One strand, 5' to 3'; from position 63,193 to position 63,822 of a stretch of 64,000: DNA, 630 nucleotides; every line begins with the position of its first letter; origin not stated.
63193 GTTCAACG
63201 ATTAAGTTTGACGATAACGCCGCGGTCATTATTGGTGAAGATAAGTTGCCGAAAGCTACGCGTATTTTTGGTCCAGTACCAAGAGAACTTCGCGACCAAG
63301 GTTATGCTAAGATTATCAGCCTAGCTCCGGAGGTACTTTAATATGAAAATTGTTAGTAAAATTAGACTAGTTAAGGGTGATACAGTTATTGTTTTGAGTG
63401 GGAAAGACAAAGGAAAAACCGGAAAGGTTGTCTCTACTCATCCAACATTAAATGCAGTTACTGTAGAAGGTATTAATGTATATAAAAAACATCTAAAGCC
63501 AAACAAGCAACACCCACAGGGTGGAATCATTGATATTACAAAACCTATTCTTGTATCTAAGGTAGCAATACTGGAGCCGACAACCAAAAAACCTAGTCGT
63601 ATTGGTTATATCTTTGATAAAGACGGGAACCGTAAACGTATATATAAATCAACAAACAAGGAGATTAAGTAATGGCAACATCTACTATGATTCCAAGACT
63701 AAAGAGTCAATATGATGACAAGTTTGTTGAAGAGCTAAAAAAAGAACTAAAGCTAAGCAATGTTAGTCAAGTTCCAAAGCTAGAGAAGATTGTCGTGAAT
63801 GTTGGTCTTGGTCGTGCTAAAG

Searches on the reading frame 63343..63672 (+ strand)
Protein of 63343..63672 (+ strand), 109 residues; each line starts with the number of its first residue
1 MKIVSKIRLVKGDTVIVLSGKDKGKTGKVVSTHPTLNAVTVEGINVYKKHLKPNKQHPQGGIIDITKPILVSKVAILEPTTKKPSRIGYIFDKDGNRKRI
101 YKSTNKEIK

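Call 79: find_encoding_contigs(protein=window:63343-63672:+, flank=10000, max_places=2)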
Protein window:63343-63672:+ (109 aa): 24 contigs read that carry it; 2 places shown.
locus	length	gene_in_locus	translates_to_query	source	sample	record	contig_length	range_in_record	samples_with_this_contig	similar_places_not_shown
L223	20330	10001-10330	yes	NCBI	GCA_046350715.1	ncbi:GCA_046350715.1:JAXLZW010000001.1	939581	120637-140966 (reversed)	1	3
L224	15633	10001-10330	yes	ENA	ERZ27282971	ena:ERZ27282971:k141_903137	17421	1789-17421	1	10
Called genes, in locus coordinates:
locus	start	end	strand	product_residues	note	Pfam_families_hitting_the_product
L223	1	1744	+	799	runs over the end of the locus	-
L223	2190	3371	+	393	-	PF00009:GTP_EFTU, PF03144:GTP_EFTU_D2, PF03143:GTP_EFTU_D3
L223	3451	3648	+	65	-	-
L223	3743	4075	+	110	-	PF00338:Ribosomal_S10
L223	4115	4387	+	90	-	-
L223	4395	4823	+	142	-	-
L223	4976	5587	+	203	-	PF00297:Ribosomal_L3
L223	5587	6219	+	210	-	PF00573:Ribosomal_L4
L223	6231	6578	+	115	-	PF00276:Ribosomal_L23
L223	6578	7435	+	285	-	PF00181:Ribosomal_L2_N, PF03947:Ribosomal_L2_C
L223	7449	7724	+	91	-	PF00203:Ribosomal_S19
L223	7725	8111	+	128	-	PF00237:Ribosomal_L22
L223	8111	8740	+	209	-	PF07650:KH_2, PF00189:Ribosomal_S3_C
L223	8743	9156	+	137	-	PF00252:Ribosomal_L16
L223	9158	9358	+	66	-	PF00831:Ribosomal_L29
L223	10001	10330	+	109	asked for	PF00467:KOW, PF17136:ribosomal_L24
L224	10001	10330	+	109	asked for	PF00467:KOW, PF17136:ribosomal_L24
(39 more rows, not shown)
